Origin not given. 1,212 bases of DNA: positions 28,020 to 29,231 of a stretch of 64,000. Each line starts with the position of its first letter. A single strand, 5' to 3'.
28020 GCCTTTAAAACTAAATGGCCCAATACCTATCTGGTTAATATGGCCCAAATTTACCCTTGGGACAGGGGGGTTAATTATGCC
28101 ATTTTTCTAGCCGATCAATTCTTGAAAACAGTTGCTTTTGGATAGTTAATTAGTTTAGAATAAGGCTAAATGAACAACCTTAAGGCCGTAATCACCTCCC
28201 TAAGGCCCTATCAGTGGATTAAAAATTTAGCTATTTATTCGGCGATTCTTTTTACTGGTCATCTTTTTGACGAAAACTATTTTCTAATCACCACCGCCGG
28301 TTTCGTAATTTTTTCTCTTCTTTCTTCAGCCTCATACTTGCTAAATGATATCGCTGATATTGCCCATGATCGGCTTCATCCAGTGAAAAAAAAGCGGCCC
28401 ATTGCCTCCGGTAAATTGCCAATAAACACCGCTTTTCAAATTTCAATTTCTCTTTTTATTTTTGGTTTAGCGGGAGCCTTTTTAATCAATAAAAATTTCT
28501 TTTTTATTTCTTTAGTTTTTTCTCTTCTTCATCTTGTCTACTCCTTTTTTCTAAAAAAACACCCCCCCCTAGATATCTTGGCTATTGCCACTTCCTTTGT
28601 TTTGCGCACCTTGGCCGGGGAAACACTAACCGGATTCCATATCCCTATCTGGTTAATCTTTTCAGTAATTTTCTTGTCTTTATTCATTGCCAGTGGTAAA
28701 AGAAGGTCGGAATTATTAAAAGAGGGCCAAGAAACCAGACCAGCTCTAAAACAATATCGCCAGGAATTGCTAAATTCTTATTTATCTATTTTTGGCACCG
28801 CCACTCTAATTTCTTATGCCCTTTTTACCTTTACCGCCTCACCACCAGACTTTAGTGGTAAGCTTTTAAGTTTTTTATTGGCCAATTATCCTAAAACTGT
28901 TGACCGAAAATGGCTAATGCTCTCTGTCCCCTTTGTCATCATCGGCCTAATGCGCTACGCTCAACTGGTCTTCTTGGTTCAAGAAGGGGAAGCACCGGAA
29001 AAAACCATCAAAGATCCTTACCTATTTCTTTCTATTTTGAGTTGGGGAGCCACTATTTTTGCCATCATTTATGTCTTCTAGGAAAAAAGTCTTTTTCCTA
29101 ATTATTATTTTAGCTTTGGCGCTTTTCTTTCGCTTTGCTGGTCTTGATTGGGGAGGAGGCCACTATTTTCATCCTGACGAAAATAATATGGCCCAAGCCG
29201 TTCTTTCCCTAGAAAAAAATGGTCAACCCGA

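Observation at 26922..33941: Candidate polyprenyl-phospho-pentose (DPA-like) donor pathway: DPPRT + flavoprotein + two paralogous GT-C transferases + GT4 + HAD phosphatase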

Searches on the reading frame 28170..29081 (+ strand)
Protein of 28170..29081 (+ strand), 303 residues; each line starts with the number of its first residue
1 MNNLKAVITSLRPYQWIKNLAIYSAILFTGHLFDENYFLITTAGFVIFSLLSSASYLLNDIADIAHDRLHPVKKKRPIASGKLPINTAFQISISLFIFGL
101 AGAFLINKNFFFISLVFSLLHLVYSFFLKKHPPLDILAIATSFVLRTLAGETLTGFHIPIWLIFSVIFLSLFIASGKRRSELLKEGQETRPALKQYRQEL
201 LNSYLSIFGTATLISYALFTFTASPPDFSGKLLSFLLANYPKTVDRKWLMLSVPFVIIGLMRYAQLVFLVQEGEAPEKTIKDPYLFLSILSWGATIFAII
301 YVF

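Call 3: search_protein_families(library=pfam, proteins=[window:28170-29081:+], max_evalue=0.01)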
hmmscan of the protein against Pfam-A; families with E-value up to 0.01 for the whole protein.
window:28170-29081:+ (303 aa): 1 family
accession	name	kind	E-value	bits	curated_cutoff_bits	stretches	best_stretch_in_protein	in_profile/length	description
PF01040.23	UbiA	-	1.5e-25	90.4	34.2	1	24-223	8-211/250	UbiA prenyltransferase family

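Call 4: search_protein_families(library=ncbifam, proteins=[window:28170-29081:+], max_evalue=0.01)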
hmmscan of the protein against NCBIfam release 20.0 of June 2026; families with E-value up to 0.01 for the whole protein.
window:28170-29081:+ (303 aa): 21 families
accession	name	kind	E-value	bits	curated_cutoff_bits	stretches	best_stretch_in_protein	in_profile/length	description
NF008978.0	PRK12324.1-4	equivalog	6.7e-58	196.1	207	1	4-302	32-321/322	decaprenyl-phosphate phosphoribosyltransferase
NF008977.0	PRK12324.1-2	equivalog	2.6e-56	191.2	234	1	8-301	6-288/297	decaprenyl-phosphate phosphoribosyltransferase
NF006088.0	PRK08238.1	equivalog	3.2e-47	161.3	351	1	3-205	191-395/482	UbiA family prenyltransferase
NF008976.0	PRK12324.1-1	equivalog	1.5e-43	149.4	474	1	5-301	19-304/306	decaprenyl-phosphate phosphoribosyltransferase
NF009523.0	PRK12884.1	equivalog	2.2e-12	46.8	269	1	41-169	39-166/279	prenyltransferase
NF009521.0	PRK12882.1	equivalog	2.1e-11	43.6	296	1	38-157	40-155/280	geranylgeranylglycerol-phosphate geranylgeranyltransferase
TIGR01473.1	cyoE_ctaB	equivalog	5.3e-09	36.2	210.3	1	25-169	23-169/281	heme o synthase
NF035940.1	prenyl_rel_EboC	equivalog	7e-09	35.5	250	1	51-134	51-132/292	UbiA-like protein EboC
NF009522.0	PRK12883.1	equivalog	1.4e-08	34.5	353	1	4-141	3-137/279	geranylgeranylglycerol-phosphate geranylgeranyltransferase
TIGR01475.1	ubiA_other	subfamily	9.1e-08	31.9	180.8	1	43-167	40-163/282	UbiA-like polyprenyltransferase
NF005742.0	PRK07566.1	equivalog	4.2e-07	29.4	313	1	3-163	27-192/315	chlorophyll synthase ChlG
NF009609.0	PRK13106.1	equivalog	1.8e-06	27.5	349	1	50-144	60-153/301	prenyltransferase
NF041585.1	MqnP_Cj_Hp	exception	7.4e-06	25.6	375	1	47-172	46-172/281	menaquinone biosynthesis prenyltransferase MqnP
TIGR01474.1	ubiA_proteo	equivalog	8.3e-06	25.5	275.45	1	41-133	46-134/282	4-hydroxybenzoate octaprenyltransferase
NF009515.0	PRK12874.1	equivalog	1.2e-05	24.9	392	1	34-174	40-181/291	4-hydroxybenzoate polyprenyltransferase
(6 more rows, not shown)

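Call 10: find_homologous_proteins(query=window:28170-29081:+, max_evalue=1e-10)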
Query window:28170-29081:+ (303 aa): 3824 proteins with E <= 1e-10 among 8000 candidates; the best 120 are listed.
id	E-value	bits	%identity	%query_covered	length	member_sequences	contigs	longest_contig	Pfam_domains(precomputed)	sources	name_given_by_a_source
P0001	3.4e-182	622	95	100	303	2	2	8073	PF01040.24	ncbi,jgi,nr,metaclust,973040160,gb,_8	ncbi:MAG: UbiA prenyltransferase [Microgenomates bacterium 39_7]|nr:MAG: UbiA prenyltransferase [Mic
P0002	1.5e-177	607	91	100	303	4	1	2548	PF01040.24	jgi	jgi:decaprenyl-phosphate phosphoribosyltransferase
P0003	3.3e-171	586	88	100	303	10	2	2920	PF01040.24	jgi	jgi:decaprenyl-phosphate phosphoribosyltransferase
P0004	1.0e-165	568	85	100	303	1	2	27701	PF01040.24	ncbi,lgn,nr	ncbi:MAG: UbiA prenyltransferase family protein [Candidatus Shapirobacteria bacterium]|nr:UbiA preny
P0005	3.7e-164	563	85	100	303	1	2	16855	PF01040.24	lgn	-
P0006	1.7e-162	558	84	100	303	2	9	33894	PF01040.24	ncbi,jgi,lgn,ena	jgi:4-hydroxybenzoate polyprenyltransferase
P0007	2.9e-158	544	82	100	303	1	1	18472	PF01040.24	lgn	-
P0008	5.3e-158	543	81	100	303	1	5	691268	PF01040.24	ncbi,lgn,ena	-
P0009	2.0e-154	531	81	100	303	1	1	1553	PF01040.24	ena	-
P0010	6.2e-151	520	80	100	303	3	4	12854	PF01040.24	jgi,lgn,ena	-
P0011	1.3e-148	512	76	100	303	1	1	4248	PF01040.24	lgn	-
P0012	4.0e-147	507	76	99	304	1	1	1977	PF01040.24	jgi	jgi:4-hydroxybenzoate polyprenyltransferase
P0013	6.0e-134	464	87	82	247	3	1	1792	PF01040.24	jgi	-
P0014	1.8e-115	404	62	100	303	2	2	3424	PF01040.24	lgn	-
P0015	1.1e-114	401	64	99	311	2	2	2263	PF01040.24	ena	-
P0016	1.7e-111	390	63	100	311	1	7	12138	PF01040.24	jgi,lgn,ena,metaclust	metaclust:\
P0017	3.0e-111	390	60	100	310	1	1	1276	PF01040.24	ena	-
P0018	6.4e-111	389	61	99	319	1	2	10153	PF01040.24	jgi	-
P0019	3.8e-110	386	59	100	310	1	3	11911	PF01040.24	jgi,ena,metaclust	metaclust:\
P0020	8.7e-110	385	60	100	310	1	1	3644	PF01040.24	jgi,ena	-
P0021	1.0e-109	385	59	100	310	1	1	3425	PF01040.24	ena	-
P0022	2.7e-109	383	59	100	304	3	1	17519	PF01040.24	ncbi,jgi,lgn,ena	-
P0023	5.0e-109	382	58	99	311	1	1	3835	PF01040.24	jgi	-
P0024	5.3e-109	382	59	100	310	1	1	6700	PF01040.24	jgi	-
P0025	1.5e-108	381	59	100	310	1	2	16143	PF01040.24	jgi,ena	-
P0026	3.2e-108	380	59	100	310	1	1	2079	PF01040.24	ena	-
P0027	4.3e-108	379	60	99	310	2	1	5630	PF01040.24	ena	-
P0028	5.6e-108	379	59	100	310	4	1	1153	PF01040.24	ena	-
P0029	3.5e-107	376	59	99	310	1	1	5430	PF01040.24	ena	-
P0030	1.5e-103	364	58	100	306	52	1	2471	PF01040.24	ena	-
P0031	1.1e-101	358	58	100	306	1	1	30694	PF01040.24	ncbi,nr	ncbi:UbiA prenyltransferase family protein [Candidatus Shapirobacteria bacterium]|nr:UbiA prenyltran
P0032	1.1e-100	355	53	98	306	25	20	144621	PF01040.24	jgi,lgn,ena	-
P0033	2.6e-100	354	52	97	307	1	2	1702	PF01040.24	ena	-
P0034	6.1e-99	349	52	99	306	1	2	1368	PF01040.24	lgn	-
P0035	7.1e-99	349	55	100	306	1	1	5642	PF01040.24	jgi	-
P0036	1.1e-98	348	55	100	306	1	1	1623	PF01040.24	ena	-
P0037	1.3e-98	348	57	99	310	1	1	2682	PF01040.24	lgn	-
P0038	2.2e-98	347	55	99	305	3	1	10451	PF01040.24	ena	-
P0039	2.5e-98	347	53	98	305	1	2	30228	PF01040.24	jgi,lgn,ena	jgi:4-hydroxybenzoate polyprenyltransferase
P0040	3.7e-98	347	56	98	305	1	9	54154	PF01040.24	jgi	-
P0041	9.4e-98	345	53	100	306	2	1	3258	PF01040.24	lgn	-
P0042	9.7e-98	345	52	97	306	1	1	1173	PF01040.24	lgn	-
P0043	1.4e-97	345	52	98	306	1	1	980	PF01040.24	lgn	-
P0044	2.0e-97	344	56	99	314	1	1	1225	PF01040.24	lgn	-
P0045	3.1e-97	344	53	99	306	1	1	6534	PF01040.24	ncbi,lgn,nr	ncbi:UbiA prenyltransferase family protein [Candidatus Gottesmanbacteria bacterium]|nr:UbiA prenyltr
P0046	4.0e-97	343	53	99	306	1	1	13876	PF01040.24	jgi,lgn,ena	-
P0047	7.8e-97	342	52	98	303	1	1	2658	PF01040.24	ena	-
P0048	2.6e-96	341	54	99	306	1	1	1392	PF01040.24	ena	-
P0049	2.8e-96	341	55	100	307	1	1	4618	PF01040.24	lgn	-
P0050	3.4e-96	340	53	98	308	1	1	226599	PF01040.24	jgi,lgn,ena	jgi:4-hydroxybenzoate polyprenyltransferase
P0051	5.3e-96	340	53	99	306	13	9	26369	PF01040.24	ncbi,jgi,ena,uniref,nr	ncbi:hypothetical protein A3D03_00050 [Candidatus Gottesmanbacteria bacterium RIFCSPHIGHO2_02_FULL_4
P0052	5.8e-96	339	57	98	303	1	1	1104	PF01040.24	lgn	-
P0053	1.1e-95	339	53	98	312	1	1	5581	PF01040.24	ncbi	-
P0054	1.2e-95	338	55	99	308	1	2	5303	PF01040.24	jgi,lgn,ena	-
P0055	1.4e-95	338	55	98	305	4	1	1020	PF01040.24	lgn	-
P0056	1.7e-95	338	52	99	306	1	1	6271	PF01040.24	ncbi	-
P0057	1.8e-95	338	56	98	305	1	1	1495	PF01040.24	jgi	-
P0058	1.9e-95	338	52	98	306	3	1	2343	PF01040.24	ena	-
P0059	2.2e-95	338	55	98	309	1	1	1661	PF01040.24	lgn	-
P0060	2.8e-95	337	54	99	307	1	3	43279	PF01040.24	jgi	jgi:4-hydroxybenzoate polyprenyltransferase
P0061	3.8e-95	337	55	100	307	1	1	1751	PF01040.24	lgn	-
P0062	8.8e-95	336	54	99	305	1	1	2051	PF01040.24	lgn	-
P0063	1.0e-94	335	50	99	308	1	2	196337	PF01040.24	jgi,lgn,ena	-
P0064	1.1e-94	335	54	98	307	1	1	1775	PF01040.24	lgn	-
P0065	1.2e-94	335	52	100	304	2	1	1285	PF01040.24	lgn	-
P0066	1.2e-94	335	54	98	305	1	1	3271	PF01040.24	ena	-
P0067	1.2e-94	335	51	99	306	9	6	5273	PF01040.24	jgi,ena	-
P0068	1.3e-94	335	56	99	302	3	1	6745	PF01040.24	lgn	-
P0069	1.7e-94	335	55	97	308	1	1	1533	PF01040.24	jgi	jgi:4-hydroxybenzoate polyprenyltransferase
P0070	2.2e-94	334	53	99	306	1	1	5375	PF01040.24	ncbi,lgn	-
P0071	2.4e-94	334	54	97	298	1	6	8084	PF01040.24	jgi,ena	-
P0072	3.1e-94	334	55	99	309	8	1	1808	PF01040.24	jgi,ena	-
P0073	3.2e-94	334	52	99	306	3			PF01040.24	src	-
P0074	3.3e-94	334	56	98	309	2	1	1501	PF01040.24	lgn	-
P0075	3.9e-94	333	57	99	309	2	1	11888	PF01040.24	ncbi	-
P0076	4.2e-94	333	57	96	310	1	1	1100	PF01040.24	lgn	-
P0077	4.8e-94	333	56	99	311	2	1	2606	PF01040.24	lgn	-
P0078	4.9e-94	333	55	98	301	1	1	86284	PF01040.24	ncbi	-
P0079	1.3e-93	332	50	97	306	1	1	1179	PF01040.24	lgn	-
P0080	1.3e-93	332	54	100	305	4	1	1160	PF01040.24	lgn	-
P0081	1.4e-93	332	50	100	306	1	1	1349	PF01040.24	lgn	-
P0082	1.8e-93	331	53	97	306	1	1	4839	PF01040.24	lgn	-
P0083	2.0e-93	331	54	98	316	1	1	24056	PF01040.24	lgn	-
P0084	2.7e-93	331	51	98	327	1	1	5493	PF01040.24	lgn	-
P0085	2.7e-93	331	54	98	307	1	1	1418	PF01040.24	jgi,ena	-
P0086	3.5e-93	330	54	99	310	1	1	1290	PF01040.24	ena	-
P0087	3.5e-93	330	54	98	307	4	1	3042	PF01040.24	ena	-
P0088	4.5e-93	330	52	98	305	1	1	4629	PF01040.24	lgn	-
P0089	4.5e-93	330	53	97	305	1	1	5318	PF01040.24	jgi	-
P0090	6.6e-93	329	51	99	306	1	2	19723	PF01040.24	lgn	-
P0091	9.0e-93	329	55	99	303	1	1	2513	PF01040.24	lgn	-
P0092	9.8e-93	329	53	99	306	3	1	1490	PF01040.24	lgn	-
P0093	1.3e-92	329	52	98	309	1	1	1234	PF01040.24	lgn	-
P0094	1.6e-92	328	50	99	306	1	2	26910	PF01040.24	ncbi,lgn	-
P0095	1.8e-92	328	54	98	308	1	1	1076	PF01040.24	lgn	-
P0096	1.8e-92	328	54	98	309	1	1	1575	PF01040.24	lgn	-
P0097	2.1e-92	328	54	100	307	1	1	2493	PF01040.24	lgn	-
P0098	2.2e-92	328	54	98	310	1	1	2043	PF01040.24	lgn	-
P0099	3.0e-92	327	52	100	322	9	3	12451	PF01040.24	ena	-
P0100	5.6e-92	326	51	99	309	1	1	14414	PF01040.24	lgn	-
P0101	6.1e-92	326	54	98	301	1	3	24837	PF01040.24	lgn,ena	-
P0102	8.4e-92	326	54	100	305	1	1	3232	PF01040.24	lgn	-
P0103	1.0e-91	326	54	91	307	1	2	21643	PF01040.24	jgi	jgi:decaprenyl-phosphate phosphoribosyltransferase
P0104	1.2e-91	325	54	98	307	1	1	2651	PF01040.24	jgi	-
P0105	1.6e-91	325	49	98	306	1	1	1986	PF01040.24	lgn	-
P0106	1.8e-91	325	52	99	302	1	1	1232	PF01040.24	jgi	jgi:4-hydroxybenzoate polyprenyltransferase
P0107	1.9e-91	325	54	98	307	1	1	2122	PF01040.24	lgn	-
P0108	1.9e-91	325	53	99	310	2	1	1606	PF01040.24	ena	-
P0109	2.1e-91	325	54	98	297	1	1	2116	PF01040.24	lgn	-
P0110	2.9e-91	324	53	98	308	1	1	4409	PF01040.24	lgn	-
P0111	3.0e-91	324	52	98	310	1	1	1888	PF01040.24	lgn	-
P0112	3.1e-91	324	52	99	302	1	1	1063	PF01040.24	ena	-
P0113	3.3e-91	324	54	98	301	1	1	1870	PF01040.24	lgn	-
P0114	3.4e-91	324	54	98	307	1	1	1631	PF01040.24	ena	-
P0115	3.4e-91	324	52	99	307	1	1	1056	PF01040.24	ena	-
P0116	3.8e-91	324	53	99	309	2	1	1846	PF01040.24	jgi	-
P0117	5.1e-91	323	53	91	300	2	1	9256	PF01040.24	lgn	-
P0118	5.1e-91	323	52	98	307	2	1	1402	PF01040.24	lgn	-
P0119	5.6e-91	323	54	100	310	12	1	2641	PF01040.24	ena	-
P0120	5.8e-91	323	52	99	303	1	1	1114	PF01040.24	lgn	-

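Call 11: search_solved_structures(query=window:28170-29081:+, max_evalue=0.01, show_alignments=2)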
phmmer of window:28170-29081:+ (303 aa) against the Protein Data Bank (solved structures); distinct sequences matched with E-value up to 0.01: 5.
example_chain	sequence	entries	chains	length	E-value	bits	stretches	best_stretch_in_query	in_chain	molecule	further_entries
8j8j_D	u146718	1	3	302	1.6e-38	136.1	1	4-299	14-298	Decaprenyl-phosphate phosphoribosyltransferase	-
8j8k_A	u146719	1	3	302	6.6e-31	111.1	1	4-299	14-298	Decaprenyl-phosphate phosphoribosyltransferase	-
4tq3_A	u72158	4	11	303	1.7e-08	37.6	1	10-171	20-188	Prenyltransferase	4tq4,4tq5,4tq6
6m31_A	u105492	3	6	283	4.4e-07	32.9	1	18-171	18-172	Digeranylgeranylglyceryl phosphate synthase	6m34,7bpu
4od4_A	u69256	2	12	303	0.00054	22.8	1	51-133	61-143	4-hydroxybenzoate octaprenyltransferase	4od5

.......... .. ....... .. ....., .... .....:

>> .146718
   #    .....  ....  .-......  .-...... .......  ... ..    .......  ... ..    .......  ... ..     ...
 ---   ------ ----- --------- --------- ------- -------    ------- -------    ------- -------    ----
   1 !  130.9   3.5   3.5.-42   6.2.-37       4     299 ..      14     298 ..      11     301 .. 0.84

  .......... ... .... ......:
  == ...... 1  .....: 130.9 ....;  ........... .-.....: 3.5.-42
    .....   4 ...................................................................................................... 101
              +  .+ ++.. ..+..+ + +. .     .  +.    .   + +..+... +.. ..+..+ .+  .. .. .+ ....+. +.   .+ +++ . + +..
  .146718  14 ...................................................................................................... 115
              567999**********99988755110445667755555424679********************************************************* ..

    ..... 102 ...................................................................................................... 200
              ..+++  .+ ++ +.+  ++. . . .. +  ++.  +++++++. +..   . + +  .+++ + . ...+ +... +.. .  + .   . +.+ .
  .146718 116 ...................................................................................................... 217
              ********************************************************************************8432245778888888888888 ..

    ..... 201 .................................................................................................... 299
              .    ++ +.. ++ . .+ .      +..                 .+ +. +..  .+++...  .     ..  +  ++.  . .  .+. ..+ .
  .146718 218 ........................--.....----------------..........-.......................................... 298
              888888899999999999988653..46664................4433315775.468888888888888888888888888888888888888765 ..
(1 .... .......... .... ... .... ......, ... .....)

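Call 20: find_related_loci(query=window:28170-29081:+, collection=genome_contigs, flank=8000)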
Query window:28170-29081:+ (303 aa) in genome_contigs; peptide patterns used: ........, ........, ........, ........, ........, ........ (x = any residue, [..] = any of these).
549 stretches matched a pattern; 29 encode a relative of the query (tblastn E <= 1e-3); 29 distinct loci.
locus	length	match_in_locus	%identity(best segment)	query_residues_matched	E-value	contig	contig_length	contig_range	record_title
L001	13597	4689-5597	85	1-303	8e-176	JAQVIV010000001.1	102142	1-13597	MAG: Candidatus Shapirobacteria bacterium isolate STE_48 NODE_284_length_102142_cov_8.070695_Sandtown_E, whole genome sh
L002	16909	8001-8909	84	1-303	6e-172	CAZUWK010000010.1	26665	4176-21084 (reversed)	MAG TPA_asm: uncultured Gammaproteobacteria bacterium isolate SRP241326_co3_66 genome assembly, contig: NODE_2555_length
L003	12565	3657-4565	85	1-303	3e-174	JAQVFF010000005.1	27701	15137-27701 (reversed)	MAG: Candidatus Shapirobacteria bacterium isolate STE_152 NODE_3542_length_27701_cov_3.187350_Sandtown_E, whole genome s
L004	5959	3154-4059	46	2-302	5e-85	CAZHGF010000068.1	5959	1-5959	MAG TPA_asm: uncultured Gammaproteobacteria bacterium isolate binchicken_co134_1283 genome assembly, contig: NODE_29858_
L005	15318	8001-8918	44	2-303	1e-80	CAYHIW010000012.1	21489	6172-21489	MAG TPA_asm: uncultured Gammaproteobacteria bacterium isolate ERP119705_co13_443 genome assembly, contig: NODE_3031_leng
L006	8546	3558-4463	49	2-302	2e-80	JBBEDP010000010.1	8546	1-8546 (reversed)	MAG: Patescibacteria group bacterium isolate LejiaF_33_12 Lejia_F_11060_length_8546_cov_9, whole genome shotgun sequence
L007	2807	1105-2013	46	2-303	1e-79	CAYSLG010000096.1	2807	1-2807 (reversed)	MAG TPA_asm: uncultured Gammaproteobacteria bacterium isolate binchicken_co251_965 genome assembly, contig: NODE_52732_l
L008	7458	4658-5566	44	1-302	3e-78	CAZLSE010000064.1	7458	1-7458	MAG TPA_asm: uncultured Gammaproteobacteria bacterium isolate binchicken_co37_70 genome assembly, contig: NODE_3944_leng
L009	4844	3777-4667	44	7-302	2e-77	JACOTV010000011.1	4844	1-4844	MAG: Candidatus Microgenomates bacterium isolate NC_groundwater_53_Pr7_S2p5_46_8 FFV18_S2p5_scaffold_148277, whole genom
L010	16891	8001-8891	46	7-302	1e-76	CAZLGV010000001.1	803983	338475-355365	MAG TPA_asm: uncultured Gammaproteobacteria bacterium isolate SRP269290_co2_1 genome assembly, contig: NODE_1_length_803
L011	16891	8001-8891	47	10-303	5e-76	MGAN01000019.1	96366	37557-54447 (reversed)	MAG: Candidatus Roizmanbacteria bacterium RIFCSPLOWO2_01_FULL_40_13 rifcsplowo2_01_scaffold_839, whole genome shotgun se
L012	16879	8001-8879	43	11-302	7e-75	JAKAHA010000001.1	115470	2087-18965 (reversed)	MAG: bacterium isolate WY2.bin75 NODE_213_length_115470_cov_2.310578, whole genome shotgun sequence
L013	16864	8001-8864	43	7-293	2e-74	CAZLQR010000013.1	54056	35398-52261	MAG TPA_asm: uncultured Gammaproteobacteria bacterium isolate SRP170004_co1_473 genome assembly, contig: NODE_714_length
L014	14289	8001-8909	44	2-302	7e-74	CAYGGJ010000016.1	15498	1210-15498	MAG TPA_asm: uncultured Gammaproteobacteria bacterium isolate ERP113451_co1_192 genome assembly, contig: NODE_4451_lengt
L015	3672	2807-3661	47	10-293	1e-73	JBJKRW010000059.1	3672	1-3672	MAG: Microgenomates group bacterium isolate Bin_68 S1Ck127_1221594_flag_1_multi_6.0000_len_3672, whole genome shotgun se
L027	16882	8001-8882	47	10-302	9e-75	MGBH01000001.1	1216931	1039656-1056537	MAG: Candidatus Roizmanbacteria bacterium RIFOXYA2_FULL_38_14 RIFOXYA2_FULL_OP11_Roizmanbacteria_38_14, whole genome sho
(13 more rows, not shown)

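Call 28: find_encoding_contigs(protein=P0050, flank=10000, max_places=1)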
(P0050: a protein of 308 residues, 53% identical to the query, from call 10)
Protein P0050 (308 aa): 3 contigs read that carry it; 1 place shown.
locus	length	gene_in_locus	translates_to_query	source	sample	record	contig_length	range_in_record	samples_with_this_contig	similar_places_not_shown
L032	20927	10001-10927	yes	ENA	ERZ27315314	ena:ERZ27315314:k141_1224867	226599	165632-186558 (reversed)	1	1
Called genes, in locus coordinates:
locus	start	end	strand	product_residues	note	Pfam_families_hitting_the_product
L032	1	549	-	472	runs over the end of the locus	PF00133:tRNA-synt_1, PF01406:tRNA-synt_1e (weak), PF09334:tRNA-synt_1g, PF00133:tRNA-synt_1, PF01406:tRNA-synt_1e (weak)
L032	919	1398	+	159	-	PF13420:Acetyltransf_4 (weak), PF13673:Acetyltransf_10, PF00583:Acetyltransf_1, PF13508:Acetyltransf_7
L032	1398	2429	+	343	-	PF02646:RmuC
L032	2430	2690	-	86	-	PF05016:ParE_toxin (weak)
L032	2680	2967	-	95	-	PF02604:PhdYeFM_antitox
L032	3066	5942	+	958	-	PF00580:UvrD-helicase, PF01443:Viral_helicase1 (faint), PF13245:AAA_19, PF13604:AAA_30 (weak), PF13361:UvrD_C, PF13538:UvrD_C_2 (faint), PF12705:PDDEXK_1, PF10926:DUF2800 (weak)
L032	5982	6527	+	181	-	PF05137:PilN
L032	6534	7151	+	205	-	PF04350:PilO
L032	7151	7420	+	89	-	-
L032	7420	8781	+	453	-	PF00041:fn3, PF16656:Pur_ac_phosph_N, PF17963:Big_9 (faint), PF19077:Big_13 (faint), PF13620:CarboxypepD_reg (faint)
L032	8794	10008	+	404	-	PF01266:DAO, PF01593:Amino_oxidase, PF13450:NAD_binding_8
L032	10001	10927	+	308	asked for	PF01040:UbiA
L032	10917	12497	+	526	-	PF02366:PMT, PF11028:TMEM260_N (weak), PF13231:PMT_2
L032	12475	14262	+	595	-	PF02366:PMT (weak), PF13231:PMT_2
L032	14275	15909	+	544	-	-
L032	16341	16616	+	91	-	-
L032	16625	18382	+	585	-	PF13231:PMT_2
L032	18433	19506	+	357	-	PF04055:Radical_SAM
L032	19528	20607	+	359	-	PF04015:DUF362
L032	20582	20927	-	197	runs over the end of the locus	-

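Call 29: find_encoding_contigs(protein=P0063, flank=10000, max_places=1)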
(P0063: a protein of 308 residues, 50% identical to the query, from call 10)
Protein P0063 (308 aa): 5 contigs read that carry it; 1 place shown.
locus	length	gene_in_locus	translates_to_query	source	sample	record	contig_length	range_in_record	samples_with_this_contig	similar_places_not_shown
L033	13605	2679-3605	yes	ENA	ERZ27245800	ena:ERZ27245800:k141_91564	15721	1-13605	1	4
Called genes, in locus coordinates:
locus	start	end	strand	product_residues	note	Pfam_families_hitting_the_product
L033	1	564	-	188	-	?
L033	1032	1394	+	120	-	PF02369:Big_1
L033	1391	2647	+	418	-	PF00890:FAD_binding_2 (weak), PF01266:DAO, PF01593:Amino_oxidase, PF01946:Thi4 (weak), PF07992:Pyr_redox_2 (weak), PF13450:NAD_binding_8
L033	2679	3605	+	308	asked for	PF01040:UbiA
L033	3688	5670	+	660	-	PF02366:PMT, PF13231:PMT_2 (weak)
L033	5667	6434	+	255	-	PF00535:Glycos_transf_2, PF10111:Glyco_tranf_2_2, PF13641:Glyco_tranf_2_3 (weak)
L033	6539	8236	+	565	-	PF04389:Peptidase_M28 (weak), PF01546:Peptidase_M20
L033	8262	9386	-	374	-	-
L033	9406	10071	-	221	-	PF13489:Methyltransf_23, PF01728:FtsJ (weak), PF08241:Methyltransf_11, PF08242:Methyltransf_12, PF13649:Methyltransf_25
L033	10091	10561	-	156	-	PF02775:TPP_enzyme_C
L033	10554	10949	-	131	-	PF02776:TPP_enzyme_N (weak)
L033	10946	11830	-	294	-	PF13714:PEP_mutase, PF00463:ICL (weak)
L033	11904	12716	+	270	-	PF01209:Ubie_methyltran, PF13489:Methyltransf_23, PF13847:Methyltransf_31, PF08241:Methyltransf_11, PF08242:Methyltransf_12, PF13649:Methyltransf_25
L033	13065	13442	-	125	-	-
